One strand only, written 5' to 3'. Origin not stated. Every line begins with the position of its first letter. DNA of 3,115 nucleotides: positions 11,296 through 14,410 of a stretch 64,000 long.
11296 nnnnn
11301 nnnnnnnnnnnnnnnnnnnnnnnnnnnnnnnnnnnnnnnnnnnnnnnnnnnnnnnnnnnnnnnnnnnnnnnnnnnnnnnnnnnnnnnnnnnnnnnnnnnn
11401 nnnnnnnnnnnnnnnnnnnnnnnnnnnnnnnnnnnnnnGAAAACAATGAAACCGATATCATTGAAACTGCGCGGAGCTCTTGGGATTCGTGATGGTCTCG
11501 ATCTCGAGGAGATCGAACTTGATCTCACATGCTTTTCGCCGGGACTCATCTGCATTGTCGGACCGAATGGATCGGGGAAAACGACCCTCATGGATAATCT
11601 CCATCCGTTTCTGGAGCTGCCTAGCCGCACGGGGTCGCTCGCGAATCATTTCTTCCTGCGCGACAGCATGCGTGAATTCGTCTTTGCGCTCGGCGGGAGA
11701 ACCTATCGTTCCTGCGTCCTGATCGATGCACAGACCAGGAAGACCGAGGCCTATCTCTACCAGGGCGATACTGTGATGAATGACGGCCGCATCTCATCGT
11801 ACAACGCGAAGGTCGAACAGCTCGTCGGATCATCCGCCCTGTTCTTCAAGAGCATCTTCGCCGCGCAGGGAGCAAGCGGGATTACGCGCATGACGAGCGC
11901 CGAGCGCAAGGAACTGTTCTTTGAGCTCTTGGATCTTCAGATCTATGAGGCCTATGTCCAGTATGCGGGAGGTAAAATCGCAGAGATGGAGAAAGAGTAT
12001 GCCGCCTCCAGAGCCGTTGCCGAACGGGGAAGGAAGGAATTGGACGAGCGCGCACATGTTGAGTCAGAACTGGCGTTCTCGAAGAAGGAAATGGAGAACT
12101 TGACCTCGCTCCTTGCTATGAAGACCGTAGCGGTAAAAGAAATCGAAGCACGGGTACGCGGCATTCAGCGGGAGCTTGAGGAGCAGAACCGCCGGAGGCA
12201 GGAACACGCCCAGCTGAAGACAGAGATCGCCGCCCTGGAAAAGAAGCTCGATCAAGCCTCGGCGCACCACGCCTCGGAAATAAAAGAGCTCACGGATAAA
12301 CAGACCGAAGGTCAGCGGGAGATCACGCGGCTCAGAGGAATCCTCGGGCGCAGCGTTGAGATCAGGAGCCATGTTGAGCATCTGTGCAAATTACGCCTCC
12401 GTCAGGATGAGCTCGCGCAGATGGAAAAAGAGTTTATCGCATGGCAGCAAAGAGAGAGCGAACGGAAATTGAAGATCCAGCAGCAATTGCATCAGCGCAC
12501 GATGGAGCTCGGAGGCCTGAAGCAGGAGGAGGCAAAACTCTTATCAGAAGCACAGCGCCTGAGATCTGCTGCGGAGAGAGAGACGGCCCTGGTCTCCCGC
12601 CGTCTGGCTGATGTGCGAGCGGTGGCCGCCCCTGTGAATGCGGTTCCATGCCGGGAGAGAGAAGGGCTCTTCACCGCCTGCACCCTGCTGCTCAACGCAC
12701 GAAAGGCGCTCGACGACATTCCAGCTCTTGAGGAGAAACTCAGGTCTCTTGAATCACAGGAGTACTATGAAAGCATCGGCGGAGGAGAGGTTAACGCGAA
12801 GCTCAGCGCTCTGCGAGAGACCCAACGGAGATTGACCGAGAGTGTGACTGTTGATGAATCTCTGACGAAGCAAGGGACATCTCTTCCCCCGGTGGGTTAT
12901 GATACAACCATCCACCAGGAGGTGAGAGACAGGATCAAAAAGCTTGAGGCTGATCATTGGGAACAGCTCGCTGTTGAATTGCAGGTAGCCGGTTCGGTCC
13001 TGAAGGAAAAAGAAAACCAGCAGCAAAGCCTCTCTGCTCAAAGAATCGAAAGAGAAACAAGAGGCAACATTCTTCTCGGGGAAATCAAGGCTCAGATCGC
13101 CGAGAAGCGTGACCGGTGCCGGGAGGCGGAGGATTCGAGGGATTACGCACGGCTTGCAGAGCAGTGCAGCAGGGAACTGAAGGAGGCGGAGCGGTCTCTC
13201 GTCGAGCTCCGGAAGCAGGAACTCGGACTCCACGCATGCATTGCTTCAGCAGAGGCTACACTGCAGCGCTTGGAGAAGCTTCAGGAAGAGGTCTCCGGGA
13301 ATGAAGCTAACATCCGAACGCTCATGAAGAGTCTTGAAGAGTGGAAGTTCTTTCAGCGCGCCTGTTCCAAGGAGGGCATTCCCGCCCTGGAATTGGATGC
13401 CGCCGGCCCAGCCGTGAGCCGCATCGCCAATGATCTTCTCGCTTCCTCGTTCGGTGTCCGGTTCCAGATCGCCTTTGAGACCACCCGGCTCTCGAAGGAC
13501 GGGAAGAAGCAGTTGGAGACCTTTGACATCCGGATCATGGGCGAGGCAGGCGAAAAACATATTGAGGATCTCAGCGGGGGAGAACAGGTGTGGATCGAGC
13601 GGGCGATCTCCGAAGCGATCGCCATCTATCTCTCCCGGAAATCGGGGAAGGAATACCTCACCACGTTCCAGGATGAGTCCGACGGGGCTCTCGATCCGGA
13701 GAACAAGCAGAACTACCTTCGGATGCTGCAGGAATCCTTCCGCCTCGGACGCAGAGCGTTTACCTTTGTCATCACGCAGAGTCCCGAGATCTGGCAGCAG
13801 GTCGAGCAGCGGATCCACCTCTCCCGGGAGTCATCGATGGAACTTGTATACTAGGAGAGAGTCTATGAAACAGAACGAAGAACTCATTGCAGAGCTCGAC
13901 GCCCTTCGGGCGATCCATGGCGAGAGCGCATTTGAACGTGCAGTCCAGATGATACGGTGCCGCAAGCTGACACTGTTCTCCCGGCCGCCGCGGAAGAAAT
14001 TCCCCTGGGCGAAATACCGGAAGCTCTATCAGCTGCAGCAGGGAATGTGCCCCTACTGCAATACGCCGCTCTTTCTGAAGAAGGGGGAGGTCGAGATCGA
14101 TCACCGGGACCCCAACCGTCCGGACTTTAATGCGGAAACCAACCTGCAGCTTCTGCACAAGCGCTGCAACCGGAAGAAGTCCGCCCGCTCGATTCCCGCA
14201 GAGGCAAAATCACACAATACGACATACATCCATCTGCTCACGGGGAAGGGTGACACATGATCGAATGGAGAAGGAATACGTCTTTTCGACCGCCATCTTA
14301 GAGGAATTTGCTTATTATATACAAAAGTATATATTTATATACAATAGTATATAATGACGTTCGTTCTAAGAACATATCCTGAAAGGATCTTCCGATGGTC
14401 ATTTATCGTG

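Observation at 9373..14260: Orphan four-gene nuclease operon (Erf/Rad52-like candidate + Mre11/SbcD-like + Rad50/SbcC-gp46-like + HNH) embedded in a TA/defence island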

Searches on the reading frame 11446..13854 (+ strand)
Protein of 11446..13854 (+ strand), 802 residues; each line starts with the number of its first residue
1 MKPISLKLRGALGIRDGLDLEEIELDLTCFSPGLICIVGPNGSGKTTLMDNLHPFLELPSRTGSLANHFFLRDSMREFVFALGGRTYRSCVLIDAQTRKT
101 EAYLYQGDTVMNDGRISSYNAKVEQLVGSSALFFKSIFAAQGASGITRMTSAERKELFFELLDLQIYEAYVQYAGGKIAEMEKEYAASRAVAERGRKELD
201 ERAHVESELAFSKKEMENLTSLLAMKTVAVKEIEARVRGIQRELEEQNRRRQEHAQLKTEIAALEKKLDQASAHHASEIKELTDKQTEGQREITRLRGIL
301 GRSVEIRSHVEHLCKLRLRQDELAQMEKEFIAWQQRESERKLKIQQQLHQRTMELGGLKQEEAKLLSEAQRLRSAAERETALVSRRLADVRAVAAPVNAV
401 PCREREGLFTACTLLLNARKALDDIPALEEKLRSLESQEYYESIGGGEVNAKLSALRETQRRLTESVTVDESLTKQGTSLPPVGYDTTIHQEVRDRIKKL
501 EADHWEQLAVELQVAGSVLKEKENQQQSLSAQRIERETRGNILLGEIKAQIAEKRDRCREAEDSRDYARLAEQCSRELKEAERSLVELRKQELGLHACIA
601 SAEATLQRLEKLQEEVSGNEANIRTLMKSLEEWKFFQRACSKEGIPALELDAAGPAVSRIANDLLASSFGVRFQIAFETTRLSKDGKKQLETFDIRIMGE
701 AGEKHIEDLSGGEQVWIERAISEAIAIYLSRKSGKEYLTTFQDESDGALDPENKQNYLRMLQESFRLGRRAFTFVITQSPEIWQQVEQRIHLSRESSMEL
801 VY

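Call 4: search_protein_families(library=pfam, proteins=[window:11446-13854:+], max_evalue=0.1)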
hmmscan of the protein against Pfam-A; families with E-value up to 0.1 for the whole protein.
window:11446-13854:+ (802 aa): 12 families
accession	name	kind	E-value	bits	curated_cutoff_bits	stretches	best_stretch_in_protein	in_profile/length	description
PF02463.25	SMC_N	-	2.7e-09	37.2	40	2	30-52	22-44/220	RecF/RecN/SMC N terminal domain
PF13175.12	AAA_15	-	9.4e-05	22.6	32.1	1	30-281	21-241/374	AAA ATPase domain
PF13304.12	AAA_21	-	0.0013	19.3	27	1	35-52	2-19/304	AAA domain, putative AbiEii toxin, Type IV TA system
PF13555.12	AAA_29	-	0.0015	18.7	27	1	34-52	24-42/61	P-loop containing region of AAA domain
PF13476.12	AAA_23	-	0.0018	19.4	27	1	21-268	13-200/201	AAA domain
PF00005.33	ABC_tran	-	0.006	17.6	25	1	26-53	5-32/137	ABC transporter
PF13401.12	AAA_22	-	0.0075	17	27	1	31-58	4-34/130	AAA domain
PF13521.12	AAA_28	-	0.015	15.9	27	1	35-60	2-21/164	AAA domain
PF13479.12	AAA_24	-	0.016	15.5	27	0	35-64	5-34/195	AAA domain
PF05729.18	NACHT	-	0.018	15.3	26.7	0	34-53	2-21/167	NACHT domain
PF00436.31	SSB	-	0.034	14.6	26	0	87-124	49-86/104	Single-strand binding protein family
PF13238.12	AAA_18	-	0.058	14.3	29.4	0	35-54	1-20/128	AAA domain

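Call 5: search_protein_families(library=padloc, proteins=[window:11446-13854:+], max_evalue=0.1)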
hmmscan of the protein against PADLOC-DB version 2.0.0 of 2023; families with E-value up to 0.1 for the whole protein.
window:11446-13854:+ (802 aa): 22 families
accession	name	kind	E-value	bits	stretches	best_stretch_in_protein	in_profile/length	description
PDLC04135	mad3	-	2.3e-12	45.1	2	30-248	20-230/374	mads_3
PDLC04140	mad8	-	1.9e-06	25.6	1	12-180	6-101/314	mads_8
PDLC02914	ATPase-Toprim_I-B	-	2.4e-05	21.7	1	21-55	14-48/443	-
PDLC02979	AriA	-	5.3e-05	21.2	1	22-221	16-177/373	-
PDLC03865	LmuB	-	7e-05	19.2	1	31-50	30-49/1007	-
PDLC00290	PtuA1|PtuA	-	8.5e-05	20.1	0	21-52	15-43/414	AAA ATPase domain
PDLC02335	AbiLi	-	0.00015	18.9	1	35-166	79-166/326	AbiLi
PDLC02980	AriA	-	0.00017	19.7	1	35-52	2-19/304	-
PDLC00273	PtuA1|PtuA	-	0.0004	17.5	1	689-783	183-269/375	AAA ATPase domain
PDLC03868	LmuB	-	0.0013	15.1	0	173-399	256-484/1035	-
PDLC00276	PtuA1|PtuA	-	0.0017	15.8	1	692-787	55-143/239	AAA ATPase domain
PDLC04164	AriA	-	0.0024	15.5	1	30-58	25-53/253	-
PDLC00305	PtuA1|PtuA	-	0.0036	14.7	0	25-53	17-44/392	AAA ATPase domain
PDLC00298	PtuA1|PtuA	-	0.0081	13.3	0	30-52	21-43/423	AAA ATPase domain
PDLC03859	LmuB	-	0.012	12.9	1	30-50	21-42/611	-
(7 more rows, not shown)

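Call 6: search_protein_families(library=phrogs, proteins=[window:11446-13854:+], max_evalue=0.01)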
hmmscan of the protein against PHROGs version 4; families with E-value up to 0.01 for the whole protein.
window:11446-13854:+ (802 aa): 7 families
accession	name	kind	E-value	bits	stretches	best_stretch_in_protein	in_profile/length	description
phrog_77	-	DNA, RNA and nucleotide metabolism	1.5e-44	153.8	1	1-791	296-942/967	SbcC-like subunit of palindrome specific endonuclease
phrog_8323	-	unknown function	1.8e-06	27.8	1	14-61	56-100/623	-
phrog_22489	-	head and packaging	0.0003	20.5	1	196-299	510-611/653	virion structural protein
phrog_800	-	head and packaging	0.00082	19.1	1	30-101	30-101/511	terminase small subunit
phrog_9802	-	unknown function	0.0069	16.5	0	32-56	25-49/438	-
phrog_2392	-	moron, auxiliary metabolic gene and host takeover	0.0071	15.7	0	34-56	509-531/726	ABC transporter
phrog_7507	-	unknown function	0.0083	16.5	1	31-57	23-49/483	-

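Call 7: search_protein_families(library=ncbifam, proteins=[window:11446-13854:+], max_evalue=0.01)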
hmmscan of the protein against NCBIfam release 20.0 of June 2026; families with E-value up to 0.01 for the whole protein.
window:11446-13854:+ (802 aa): 16 families
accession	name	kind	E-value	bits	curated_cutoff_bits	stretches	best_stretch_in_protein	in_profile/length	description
NF003034.1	PRK03918.1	equivalog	1.2e-17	63.2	700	1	30-378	21-363/878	DNA double-strand break repair ATPase Rad50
TIGR00618.1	sbcc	subfamily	1.5e-10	39.7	478.5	1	1-379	1-389/1043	exonuclease subunit SbcC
TIGR03608.1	L_ocin_972_ABC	subfamily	9.6e-08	31.7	254.85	1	677-792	101-206/206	putative bacteriocin export ABC transporter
NF010068.0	PRK13548.1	equivalog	3.8e-07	29.5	261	1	26-57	25-56/261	heme ABC transporter ATP-binding protein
NF045487.1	ASRP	equivalog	5.2e-07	28.6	300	1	30-300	12-272/593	archaea-specific SMC-related protein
TIGR02168.1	SMC_prok_B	equivalog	1.7e-05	22.7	567.35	0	30-50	21-41/1181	chromosome segregation protein SMC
NF045780.1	TrlF_fam_ATP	equivalog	2.8e-05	23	350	1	29-378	306-655/944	TrlF family AAA-like ATPase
NF041034.1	Rad50_Sulf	equivalog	6.8e-05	20.9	1000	0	672-732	740-803/872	DNA double-strand break repair ATPase Rad50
NF007027.0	PRK09493.1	equivalog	0.00022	20.6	379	0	702-777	130-193/240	glutamine ABC transporter ATP-binding protein GlnQ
TIGR02673.1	FtsE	equivalog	0.00032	20.4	264.85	0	705-790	134-207/214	cell division ATP-binding protein FtsE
TIGR04521.1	ECF_ATPase_2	equivalog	0.0014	17.8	330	0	31-56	30-55/279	energy-coupling factor transporter ATPase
TIGR03411.1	urea_trans_UrtD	equivalog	0.0016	18.1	304.1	1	25-51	21-47/242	urea ABC transporter ATP-binding protein UrtD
TIGR02169.1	SMC_prok_A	equivalog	0.0042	14.8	729.4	0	30-53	21-44/1165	chromosome segregation protein SMC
TIGR02211.1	LolD_lipo_ex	equivalog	0.0046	16.5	307.75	0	26-52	25-51/221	lipoprotein-releasing ABC transporter ATP-binding protein LolD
TIGR04520.1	ECF_ATPase_1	equivalog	0.0057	16.1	315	0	29-56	25-52/269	energy-coupling factor transporter ATPase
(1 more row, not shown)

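Call 109: search_dna_similar(query=window:11446-13854:+, collection=phages, mode=protein, max_evalue=0.00001, max_rows=15)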
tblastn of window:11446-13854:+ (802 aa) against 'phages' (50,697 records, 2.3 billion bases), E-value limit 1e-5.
Records with a match: 232; places in all: 232; records where one place covers at least 80% of the query: 2.
Best place of each record, by identity: <60% 232.
By first word of the organism name: Staphylococcus 216; Bacillus 10; Leptospira 2; Mammaliicoccus 2; Moorella 1; Xanthomonas 1.
By host as written in the record: Staphylococcus aureus 83; - 29; Staphylococcus sp. 17; Staphylococcus xylosus M1997-2/10 7; Bacillus cereus 6; Staphylococcus 6; Staphylococcus carnosus TM300 6; Staphylococcus aureus ATCC 25923 5; and 48 more.
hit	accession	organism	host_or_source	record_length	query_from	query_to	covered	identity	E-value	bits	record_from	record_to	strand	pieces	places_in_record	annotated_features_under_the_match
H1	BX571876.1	Leptospira phage LE1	-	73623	33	782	94%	24.1%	2e-31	139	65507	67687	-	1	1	unnamed protein product; exonuclease sbcC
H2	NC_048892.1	Leptospira phage LE1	-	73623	33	782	94%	24.1%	2e-31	139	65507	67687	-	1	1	SMC family ATPase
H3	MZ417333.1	Staphylococcus phage PG-2021_40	Mammaliicoccus vitulinus C6867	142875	552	801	31%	25.2%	2e-6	58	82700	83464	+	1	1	record has no annotation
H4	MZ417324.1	Staphylococcus phage PG-2021_22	Mammaliicoccus sciuri C6854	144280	552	801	31%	25.2%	2e-6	58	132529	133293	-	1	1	record has no annotation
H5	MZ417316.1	Staphylococcus phage PG-2021_12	Mammaliicoccus vitulinus C6867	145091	552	801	31%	25.2%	2e-6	58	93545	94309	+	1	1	record has no annotation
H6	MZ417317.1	Staphylococcus phage PG-2021_14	Mammaliicoccus vitulinus C6867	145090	552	801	31%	25.2%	2e-6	58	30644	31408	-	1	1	record has no annotation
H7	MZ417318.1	Staphylococcus phage PG-2021_15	Staphylococcus xylosus M1997-2/10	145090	552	801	31%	25.2%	2e-6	58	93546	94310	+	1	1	record has no annotation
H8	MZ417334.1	Staphylococcus phage PG-2021_41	Mammaliicoccus sciuri C6854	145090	552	801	31%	25.2%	2e-6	58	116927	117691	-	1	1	record has no annotation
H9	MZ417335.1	Staphylococcus phage PG-2021_43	Mammaliicoccus sciuri C6854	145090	552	801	31%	25.2%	2e-6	58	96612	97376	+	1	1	record has no annotation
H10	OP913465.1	Mammaliicoccus virus vB_MscM-PMS2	Mammaliicoccus sciuri KCTC 43031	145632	552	801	31%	24.8%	3e-6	57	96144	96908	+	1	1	recombination exonuclease B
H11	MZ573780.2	Mammaliicoccus phage vB_MscM-PMS3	Mammaliicoccus sciuri KCTC 43031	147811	552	801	31%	24.8%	3e-6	57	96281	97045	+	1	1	recombination exonuclease B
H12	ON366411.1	Bacillus phage vB_BceH_LY2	Bacillus cereus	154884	556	794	30%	24.6%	7e-7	59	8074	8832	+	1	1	exonuclease subunit 2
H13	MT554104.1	Staphylococcus phage ESa1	lake water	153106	594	798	26%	28.6%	7e-7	59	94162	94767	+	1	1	recombination related exonuclease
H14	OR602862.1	Moorella phage MTATph1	Moorella thermoacetica DSM 103132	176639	585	776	24%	29.7%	4e-10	70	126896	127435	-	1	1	palindrome specific endonuclease SbcC-like subunit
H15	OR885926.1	Staphylococcus phage 184DA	Staphylococcus sp.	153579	612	798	23%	29.8%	2e-7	61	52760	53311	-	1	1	exonuclease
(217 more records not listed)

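Call 110: get_annotated_region(hit=H2, flank=5000)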
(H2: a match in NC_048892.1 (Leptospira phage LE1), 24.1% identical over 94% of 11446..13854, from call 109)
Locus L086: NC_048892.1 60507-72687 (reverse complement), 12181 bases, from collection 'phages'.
description: Leptospira biflexa temperate bacteriophage LE1.
organism: Leptospira phage LE1 (NCBI taxid 137511)
taxonomy: Viruses; Duplodnaviria; Heunggongvirae; Uroviricota; Caudoviricetes; Saintgironsvirus; Saintgironsvirus LE1
host: -; source: -; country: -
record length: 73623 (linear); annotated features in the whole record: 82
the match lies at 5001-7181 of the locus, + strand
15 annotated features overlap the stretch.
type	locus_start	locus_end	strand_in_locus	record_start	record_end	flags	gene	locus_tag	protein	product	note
CDS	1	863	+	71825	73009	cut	-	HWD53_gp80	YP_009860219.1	hypothetical protein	-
CDS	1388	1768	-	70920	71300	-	-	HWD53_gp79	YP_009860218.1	transcriptional regulator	Repressor protein CI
CDS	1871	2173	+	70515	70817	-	-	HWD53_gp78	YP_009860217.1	hypothetical protein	ATP synthase B/B'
CDS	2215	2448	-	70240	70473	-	-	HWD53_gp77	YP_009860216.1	hypothetical protein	Unknown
CDS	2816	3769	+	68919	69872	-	-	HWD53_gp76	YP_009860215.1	hypothetical protein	Peptidase family M20/M25/M40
CDS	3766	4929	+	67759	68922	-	-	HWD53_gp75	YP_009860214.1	metallophosphoesterase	exonuclease sbcC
CDS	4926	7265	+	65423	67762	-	-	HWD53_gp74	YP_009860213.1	SMC family ATPase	exonuclease sbcC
CDS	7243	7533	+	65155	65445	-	-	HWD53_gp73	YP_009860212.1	hypothetical protein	Unknown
CDS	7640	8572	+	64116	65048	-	-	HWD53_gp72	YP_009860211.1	ParB/RepB/Spo0J family partition protein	plasmid replication/partition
CDS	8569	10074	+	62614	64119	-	-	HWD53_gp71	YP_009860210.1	DEAD/DEAH box helicase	putative DEAD box family helicase phage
CDS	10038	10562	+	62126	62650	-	-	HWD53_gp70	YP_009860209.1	hypothetical protein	unknown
CDS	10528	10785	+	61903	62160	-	-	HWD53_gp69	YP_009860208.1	hypothetical protein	Unknown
CDS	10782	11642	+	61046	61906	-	-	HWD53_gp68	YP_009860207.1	DNA methyltransferase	methyltransferase D12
CDS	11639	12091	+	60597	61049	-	-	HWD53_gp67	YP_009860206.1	hypothetical protein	Unknown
CDS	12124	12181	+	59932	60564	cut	-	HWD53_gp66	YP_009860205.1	hypothetical protein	Peptidase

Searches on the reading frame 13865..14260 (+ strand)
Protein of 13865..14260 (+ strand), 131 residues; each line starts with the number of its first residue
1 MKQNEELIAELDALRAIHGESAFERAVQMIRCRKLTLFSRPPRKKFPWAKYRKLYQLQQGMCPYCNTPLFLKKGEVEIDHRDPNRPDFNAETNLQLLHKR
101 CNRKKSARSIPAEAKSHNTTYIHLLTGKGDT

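Call 4: search_protein_families(library=pfam, proteins=[window:13865-14260:+], max_evalue=0.1)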
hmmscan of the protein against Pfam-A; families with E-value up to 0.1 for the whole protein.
window:13865-14260:+ (131 aa): 6 families
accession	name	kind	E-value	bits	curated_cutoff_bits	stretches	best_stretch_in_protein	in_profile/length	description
PF01844.29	HNH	-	3.7e-07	30.6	21.4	1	62-108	1-47/47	HNH endonuclease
PF25164.1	CoiA_N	-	9.6e-05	22.3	26.3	1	56-80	11-38/50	Competence protein CoiA, N-terminal domain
PF06677.18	Auto_anti-p27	-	0.017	15.7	24.1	1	57-75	13-33/40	Sjogren's syndrome/scleroderma autoantigen 1 (Autoantigen p27)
PF13395.12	HNH_4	-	0.026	14.9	22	1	62-108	1-51/54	HNH endonuclease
PF13392.12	HNH_3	-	0.03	14.4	24.8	1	75-102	18-44/46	HNH endonuclease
PF02945.21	Endonuclease_7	-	0.032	14.6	23.6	1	49-81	13-45/82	Recombination endonuclease VII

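Call 5: search_protein_families(library=padloc, proteins=[window:13865-14260:+], max_evalue=0.1)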
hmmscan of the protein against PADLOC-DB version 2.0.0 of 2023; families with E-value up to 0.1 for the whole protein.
window:13865-14260:+ (131 aa): 16 families
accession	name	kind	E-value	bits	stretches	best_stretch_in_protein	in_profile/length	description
PDLC00973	Cas9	-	4.3e-05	20.2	1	54-117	599-666/830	CRISPR subtype II RNA-guided endonuclease Cas9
PDLC00345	PtuB1|PtuB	-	8.3e-05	20.2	1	54-113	46-109/223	Unknown function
PDLC00335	PtuB1|PtuB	-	0.00011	19.8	1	52-121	40-114/214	Unknown function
PDLC01256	Cas9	-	0.00012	19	1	53-115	505-567/711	"CAS-II-A,CAS-II-B,CAS-II-C; effector__SPE"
PDLC00325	PtuB1|PtuB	-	0.0004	18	1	52-120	43-116/213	Unknown function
PDLC00322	PtuB1|PtuB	-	0.0012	16.7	1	53-108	38-93/215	Unknown function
PDLC00315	PtuB1|PtuB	-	0.0016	16.2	1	55-112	26-83/227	Unknown function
PDLC01460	Cas9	-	0.002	14.4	1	53-128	493-569/901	"CAS-II-A,CAS-II-B,CAS-II-C; effector__SPE"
PDLC00356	PtuB1|PtuB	-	0.0023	15.5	1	53-94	44-82/196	Unknown function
PDLC04742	PDC-M62B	-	0.0025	15.2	1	29-69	95-133/337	-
PDLC00332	PtuB1|PtuB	-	0.0027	15.5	1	53-104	41-90/212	Unknown function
PDLC00342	PtuB1|PtuB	-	0.0027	15.2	1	53-108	41-99/247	Unknown function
PDLC04741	PDC-M62B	-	0.0098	13.3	1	42-67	164-189/401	-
PDLC04743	PDC-M62B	-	0.012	13.3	1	43-67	106-130/328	-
PDLC03672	HEase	-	0.019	12.7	1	73-108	73-107/199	homing endonuclease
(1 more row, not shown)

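Call 6: search_protein_families(library=phrogs, proteins=[window:13865-14260:+], max_evalue=0.01)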
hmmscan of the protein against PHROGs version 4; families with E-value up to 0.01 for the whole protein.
window:13865-14260:+ (131 aa): 15 families
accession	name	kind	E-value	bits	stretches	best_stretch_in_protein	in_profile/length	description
phrog_1035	-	DNA, RNA and nucleotide metabolism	5.9e-10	40.4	1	50-127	150-232/271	endonuclease VII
phrog_144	-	DNA, RNA and nucleotide metabolism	1.2e-09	39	1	47-115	71-142/175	HNH endonuclease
phrog_589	-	DNA, RNA and nucleotide metabolism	3.8e-07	31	1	45-109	76-142/179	HNH endonuclease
phrog_338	-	DNA, RNA and nucleotide metabolism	1.4e-06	28.9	1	48-111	194-265/340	HNH endonuclease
phrog_1271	-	DNA, RNA and nucleotide metabolism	1.5e-06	28.8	1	42-109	248-319/361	HNH endonuclease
phrog_333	-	DNA, RNA and nucleotide metabolism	1.3e-05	26.4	1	43-113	14-86/138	HNH endonuclease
phrog_2914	-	DNA, RNA and nucleotide metabolism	8.3e-05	23.4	1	48-104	84-134/190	endonuclease VII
phrog_5718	-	DNA, RNA and nucleotide metabolism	0.00019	21.5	1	41-113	104-181/394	HNH endonuclease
phrog_7785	-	DNA, RNA and nucleotide metabolism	0.0002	22.4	1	39-113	49-119/147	HNH endonuclease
phrog_6050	-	DNA, RNA and nucleotide metabolism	0.00043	20.2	1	54-109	306-361/402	HNH endonuclease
phrog_2118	-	DNA, RNA and nucleotide metabolism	0.00054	20.6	1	32-110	148-226/301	HNH endonuclease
phrog_9645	-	DNA, RNA and nucleotide metabolism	0.00073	20.3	1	59-109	20-73/168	HNH endonuclease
phrog_1808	-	DNA, RNA and nucleotide metabolism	0.0015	20.1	1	60-111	32-90/118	HNH endonuclease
phrog_5956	-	DNA, RNA and nucleotide metabolism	0.0015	19.2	1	49-116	49-118/138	HNH endonuclease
phrog_17283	-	DNA, RNA and nucleotide metabolism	0.0046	18.2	1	89-108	24-43/71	HNH endonuclease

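Call 7: search_protein_families(library=ncbifam, proteins=[window:13865-14260:+], max_evalue=0.01)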
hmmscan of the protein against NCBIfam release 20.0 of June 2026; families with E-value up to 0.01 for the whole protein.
window:13865-14260:+ (131 aa): 4 families
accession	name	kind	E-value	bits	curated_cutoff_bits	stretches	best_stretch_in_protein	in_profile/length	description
TIGR01865.2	cas_Csn1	equivalog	1.3e-05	23.6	100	1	29-115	554-633/1070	type II CRISPR RNA-guided endonuclease Cas9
TIGR02646.1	TIGR02646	subfamily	0.0002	21.5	52.15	1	53-110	18-73/144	retron system putative HNH endonuclease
NF049971.1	CRISPR_Cas9d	exception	0.0023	16.6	375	1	53-109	539-597/986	type II CRISPR RNA-guided endonuclease Cas9d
NF040563.1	guided_IscB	equivalog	0.0096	15.1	175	0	59-115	192-245/314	RNA-guided endonuclease IscB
